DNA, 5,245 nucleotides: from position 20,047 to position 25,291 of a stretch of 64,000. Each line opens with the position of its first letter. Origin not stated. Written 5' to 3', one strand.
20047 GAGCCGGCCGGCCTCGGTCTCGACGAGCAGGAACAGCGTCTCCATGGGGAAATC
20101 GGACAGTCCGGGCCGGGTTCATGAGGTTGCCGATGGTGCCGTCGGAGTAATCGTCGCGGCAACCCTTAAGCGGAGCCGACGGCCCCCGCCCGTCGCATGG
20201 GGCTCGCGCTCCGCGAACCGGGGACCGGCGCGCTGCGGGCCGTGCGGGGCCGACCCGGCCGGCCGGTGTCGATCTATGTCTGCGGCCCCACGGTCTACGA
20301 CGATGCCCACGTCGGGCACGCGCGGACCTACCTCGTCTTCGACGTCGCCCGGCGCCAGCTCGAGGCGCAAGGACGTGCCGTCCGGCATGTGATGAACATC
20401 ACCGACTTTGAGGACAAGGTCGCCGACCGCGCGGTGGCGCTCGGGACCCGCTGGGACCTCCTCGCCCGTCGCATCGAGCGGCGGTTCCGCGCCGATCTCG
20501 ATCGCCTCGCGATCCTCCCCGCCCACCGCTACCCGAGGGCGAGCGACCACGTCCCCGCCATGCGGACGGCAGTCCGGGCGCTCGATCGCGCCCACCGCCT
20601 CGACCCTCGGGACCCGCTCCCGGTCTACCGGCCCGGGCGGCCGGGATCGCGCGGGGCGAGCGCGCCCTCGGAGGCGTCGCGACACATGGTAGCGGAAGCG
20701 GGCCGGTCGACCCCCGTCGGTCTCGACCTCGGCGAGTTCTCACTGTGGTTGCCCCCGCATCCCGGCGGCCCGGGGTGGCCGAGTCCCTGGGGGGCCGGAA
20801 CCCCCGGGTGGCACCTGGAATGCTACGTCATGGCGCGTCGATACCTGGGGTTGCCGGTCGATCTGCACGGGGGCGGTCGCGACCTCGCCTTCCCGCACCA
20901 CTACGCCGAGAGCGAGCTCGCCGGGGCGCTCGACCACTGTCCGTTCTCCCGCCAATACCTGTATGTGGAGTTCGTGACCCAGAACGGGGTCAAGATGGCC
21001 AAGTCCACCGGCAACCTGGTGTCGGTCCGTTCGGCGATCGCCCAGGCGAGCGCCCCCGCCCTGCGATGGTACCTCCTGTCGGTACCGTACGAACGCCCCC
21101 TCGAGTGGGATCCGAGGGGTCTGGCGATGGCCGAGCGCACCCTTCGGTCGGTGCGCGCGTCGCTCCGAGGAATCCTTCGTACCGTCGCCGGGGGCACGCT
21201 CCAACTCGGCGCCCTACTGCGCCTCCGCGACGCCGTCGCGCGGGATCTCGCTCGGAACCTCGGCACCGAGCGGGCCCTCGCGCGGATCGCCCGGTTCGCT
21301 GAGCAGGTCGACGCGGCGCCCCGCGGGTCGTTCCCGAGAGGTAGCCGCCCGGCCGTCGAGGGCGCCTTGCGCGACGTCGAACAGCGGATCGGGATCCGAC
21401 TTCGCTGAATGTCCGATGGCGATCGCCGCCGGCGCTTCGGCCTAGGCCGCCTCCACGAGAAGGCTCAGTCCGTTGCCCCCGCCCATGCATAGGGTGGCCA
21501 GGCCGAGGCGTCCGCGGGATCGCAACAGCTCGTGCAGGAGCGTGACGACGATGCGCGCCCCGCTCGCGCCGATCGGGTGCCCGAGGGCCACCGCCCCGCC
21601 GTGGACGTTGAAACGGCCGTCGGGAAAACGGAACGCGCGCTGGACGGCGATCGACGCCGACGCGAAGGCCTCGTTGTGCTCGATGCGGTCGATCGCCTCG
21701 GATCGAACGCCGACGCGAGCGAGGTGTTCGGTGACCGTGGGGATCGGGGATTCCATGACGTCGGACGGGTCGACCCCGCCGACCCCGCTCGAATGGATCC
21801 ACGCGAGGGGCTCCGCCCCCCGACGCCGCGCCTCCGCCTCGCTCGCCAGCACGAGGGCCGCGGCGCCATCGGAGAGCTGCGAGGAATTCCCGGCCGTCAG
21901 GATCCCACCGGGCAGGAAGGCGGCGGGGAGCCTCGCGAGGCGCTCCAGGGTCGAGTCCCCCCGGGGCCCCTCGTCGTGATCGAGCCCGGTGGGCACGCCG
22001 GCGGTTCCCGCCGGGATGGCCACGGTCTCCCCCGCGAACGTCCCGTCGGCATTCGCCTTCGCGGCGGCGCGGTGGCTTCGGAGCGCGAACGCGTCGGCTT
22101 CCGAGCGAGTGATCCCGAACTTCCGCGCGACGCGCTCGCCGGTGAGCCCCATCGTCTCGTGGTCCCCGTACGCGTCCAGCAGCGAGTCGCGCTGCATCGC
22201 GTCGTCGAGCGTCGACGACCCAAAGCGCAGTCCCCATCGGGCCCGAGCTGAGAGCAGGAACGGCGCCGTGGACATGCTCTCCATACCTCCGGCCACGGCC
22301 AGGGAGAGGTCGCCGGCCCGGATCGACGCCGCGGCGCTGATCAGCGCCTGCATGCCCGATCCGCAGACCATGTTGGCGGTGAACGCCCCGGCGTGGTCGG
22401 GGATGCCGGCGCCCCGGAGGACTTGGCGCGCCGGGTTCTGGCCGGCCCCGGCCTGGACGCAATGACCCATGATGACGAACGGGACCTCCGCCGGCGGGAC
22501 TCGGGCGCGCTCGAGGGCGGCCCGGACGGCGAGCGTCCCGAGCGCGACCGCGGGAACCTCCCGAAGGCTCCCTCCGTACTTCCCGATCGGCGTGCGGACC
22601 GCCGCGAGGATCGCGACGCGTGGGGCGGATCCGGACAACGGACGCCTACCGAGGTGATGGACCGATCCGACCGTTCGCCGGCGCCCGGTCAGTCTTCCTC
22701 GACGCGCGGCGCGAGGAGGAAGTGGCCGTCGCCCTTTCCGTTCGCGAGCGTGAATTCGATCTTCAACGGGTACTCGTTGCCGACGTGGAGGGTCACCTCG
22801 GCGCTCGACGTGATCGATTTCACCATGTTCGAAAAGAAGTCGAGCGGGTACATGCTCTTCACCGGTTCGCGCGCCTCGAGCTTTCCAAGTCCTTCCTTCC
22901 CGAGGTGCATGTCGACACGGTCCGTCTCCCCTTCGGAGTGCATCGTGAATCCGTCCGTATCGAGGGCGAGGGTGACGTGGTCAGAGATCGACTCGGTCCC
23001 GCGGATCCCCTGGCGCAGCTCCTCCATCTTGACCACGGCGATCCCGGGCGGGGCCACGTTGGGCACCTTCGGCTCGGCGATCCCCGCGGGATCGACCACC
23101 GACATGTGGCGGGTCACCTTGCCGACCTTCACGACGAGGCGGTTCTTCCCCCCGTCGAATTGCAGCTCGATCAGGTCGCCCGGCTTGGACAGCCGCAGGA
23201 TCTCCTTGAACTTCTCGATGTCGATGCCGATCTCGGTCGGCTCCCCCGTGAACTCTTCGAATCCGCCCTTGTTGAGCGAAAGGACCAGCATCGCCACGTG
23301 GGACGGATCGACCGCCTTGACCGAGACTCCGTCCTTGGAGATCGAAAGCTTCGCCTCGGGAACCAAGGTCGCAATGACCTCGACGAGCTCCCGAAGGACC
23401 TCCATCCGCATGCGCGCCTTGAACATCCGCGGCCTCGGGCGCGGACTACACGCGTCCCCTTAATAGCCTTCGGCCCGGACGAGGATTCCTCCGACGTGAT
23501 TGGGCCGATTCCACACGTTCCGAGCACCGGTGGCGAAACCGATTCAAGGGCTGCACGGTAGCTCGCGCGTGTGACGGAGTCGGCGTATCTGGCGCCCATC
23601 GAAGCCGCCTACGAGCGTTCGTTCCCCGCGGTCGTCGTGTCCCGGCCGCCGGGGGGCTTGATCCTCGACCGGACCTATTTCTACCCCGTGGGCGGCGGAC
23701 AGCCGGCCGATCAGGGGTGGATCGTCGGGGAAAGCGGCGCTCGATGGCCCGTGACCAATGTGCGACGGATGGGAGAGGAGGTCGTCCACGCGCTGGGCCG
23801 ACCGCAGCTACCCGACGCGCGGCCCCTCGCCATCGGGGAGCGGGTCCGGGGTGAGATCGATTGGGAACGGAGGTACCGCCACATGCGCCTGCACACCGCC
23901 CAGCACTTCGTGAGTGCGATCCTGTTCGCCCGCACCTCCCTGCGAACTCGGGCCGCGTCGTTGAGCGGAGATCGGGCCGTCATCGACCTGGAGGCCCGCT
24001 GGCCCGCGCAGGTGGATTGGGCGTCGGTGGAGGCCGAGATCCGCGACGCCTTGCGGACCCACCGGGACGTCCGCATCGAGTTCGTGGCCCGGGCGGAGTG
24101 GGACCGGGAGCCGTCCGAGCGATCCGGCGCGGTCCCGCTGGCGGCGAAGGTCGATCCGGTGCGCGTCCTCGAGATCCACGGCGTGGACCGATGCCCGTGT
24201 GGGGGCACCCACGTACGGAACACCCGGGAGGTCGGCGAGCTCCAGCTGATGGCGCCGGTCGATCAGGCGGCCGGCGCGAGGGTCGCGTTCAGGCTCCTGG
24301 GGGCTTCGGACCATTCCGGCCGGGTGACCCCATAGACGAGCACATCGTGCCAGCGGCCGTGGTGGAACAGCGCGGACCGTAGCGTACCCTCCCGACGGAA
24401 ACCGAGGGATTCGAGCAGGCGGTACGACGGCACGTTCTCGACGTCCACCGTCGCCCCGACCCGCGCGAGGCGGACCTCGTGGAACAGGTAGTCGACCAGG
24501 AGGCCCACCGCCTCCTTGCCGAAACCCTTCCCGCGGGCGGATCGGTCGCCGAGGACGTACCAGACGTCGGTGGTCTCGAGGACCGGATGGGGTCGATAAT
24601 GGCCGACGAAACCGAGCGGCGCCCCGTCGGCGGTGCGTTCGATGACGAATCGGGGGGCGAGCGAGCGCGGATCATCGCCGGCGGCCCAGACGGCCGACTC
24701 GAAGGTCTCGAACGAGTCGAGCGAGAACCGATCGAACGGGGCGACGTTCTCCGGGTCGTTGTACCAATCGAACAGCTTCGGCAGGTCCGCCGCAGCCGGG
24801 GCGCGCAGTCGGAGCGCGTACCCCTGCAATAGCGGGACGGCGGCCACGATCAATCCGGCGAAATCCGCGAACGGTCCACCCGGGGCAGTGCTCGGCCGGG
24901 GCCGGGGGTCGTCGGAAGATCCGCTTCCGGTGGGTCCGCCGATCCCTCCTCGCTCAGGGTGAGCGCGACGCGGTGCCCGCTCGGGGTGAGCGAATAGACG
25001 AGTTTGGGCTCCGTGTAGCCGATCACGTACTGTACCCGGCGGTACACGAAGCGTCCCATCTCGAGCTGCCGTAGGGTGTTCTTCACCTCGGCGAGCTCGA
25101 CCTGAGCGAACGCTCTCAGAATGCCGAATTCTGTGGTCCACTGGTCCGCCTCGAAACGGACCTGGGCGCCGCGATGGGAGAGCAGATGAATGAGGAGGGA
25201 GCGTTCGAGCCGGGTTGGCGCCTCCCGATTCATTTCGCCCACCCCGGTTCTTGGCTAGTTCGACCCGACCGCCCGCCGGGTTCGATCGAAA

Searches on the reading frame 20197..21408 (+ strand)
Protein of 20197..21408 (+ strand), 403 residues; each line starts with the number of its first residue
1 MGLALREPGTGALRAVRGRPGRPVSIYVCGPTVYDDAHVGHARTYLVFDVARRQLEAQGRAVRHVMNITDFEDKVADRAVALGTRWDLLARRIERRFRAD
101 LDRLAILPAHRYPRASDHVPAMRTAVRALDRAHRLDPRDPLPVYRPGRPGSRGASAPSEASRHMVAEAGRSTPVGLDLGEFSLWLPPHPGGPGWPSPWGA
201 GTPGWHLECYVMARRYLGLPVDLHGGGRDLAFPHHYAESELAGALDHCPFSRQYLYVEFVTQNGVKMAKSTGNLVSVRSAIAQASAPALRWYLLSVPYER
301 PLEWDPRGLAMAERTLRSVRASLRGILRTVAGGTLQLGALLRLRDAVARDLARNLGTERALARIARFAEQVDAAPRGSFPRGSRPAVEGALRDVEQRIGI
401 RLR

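Call 10: search_protein_families(library=pfam, proteins=[window:20197-21408:+], max_evalue=0.001)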
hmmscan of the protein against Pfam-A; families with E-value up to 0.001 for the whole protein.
window:20197-21408:+ (403 aa): 4 families
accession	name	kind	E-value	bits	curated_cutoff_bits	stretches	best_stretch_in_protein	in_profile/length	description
PF01406.26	tRNA-synt_1e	-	9.2e-70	235.8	27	1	23-311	9-298/301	tRNA synthetases class I (C) catalytic domain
PF09334.17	tRNA-synt_1g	-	1.2e-08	34.6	20.1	0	250-295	311-356/391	tRNA synthetases class I (M)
PF00133.28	tRNA-synt_1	-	1.6e-05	24.3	22.7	1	248-304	357-413/414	tRNA synthetases class I (I, L, M and V)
PF01921.24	tRNA-synt_1f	-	0.00021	20.8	27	0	252-301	268-317/360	tRNA synthetases class I (K)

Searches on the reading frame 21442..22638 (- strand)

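Call 59: search_protein_families(library=pfam, proteins=[window:21442-22638:-], max_evalue=0.001)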
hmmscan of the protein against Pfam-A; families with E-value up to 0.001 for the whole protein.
window:21442-22638:- (398 aa): 2 families
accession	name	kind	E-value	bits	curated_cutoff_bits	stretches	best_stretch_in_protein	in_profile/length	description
PF00108.29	Thiolase_N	-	1.3e-78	264.4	26.4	1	8-267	1-259/260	Thiolase, N-terminal domain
PF02803.24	Thiolase_C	-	8.9e-37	125.9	27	1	276-396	2-122/123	Thiolase, C-terminal domain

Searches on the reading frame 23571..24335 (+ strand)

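Call 59: search_protein_families(library=pfam, proteins=[window:23571-24335:+], max_evalue=0.001)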
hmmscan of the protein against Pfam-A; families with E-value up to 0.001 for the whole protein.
window:23571-24335:+ (254 aa): 2 families
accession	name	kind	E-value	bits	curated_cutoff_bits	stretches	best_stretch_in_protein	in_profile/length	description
PF01411.24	tRNA-synt_2c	-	3.5e-10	39.5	30.3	1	17-100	474-552/552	tRNA synthetases class II (A)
PF07973.19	tRNA_SAD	-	5.1e-09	36.4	24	1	197-227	1-31/44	Threonyl and Alanyl tRNA synthetase second additional domain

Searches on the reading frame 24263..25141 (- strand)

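Call 59: search_protein_families(library=pfam, proteins=[window:24263-25141:-], max_evalue=0.001)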
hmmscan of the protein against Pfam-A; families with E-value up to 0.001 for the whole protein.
window:24263-25141:- (292 aa): 4 families
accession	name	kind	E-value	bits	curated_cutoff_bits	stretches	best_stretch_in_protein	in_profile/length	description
PF13302.13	Acetyltransf_3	-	4.1e-23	83.1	25.4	1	110-249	2-138/138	Acetyltransferase (GNAT) domain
PF00583.31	Acetyltransf_1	-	1.3e-10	42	20.7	1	150-248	27-116/116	Acetyltransferase (GNAT) family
PF13523.12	Acetyltransf_8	-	3e-08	33.8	27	1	118-253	4-142/145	Acetyltransferase (GNAT) domain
PF13420.13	Acetyltransf_4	-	1.9e-05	25.2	24.3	1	195-268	82-154/155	Acetyltransferase (GNAT) domain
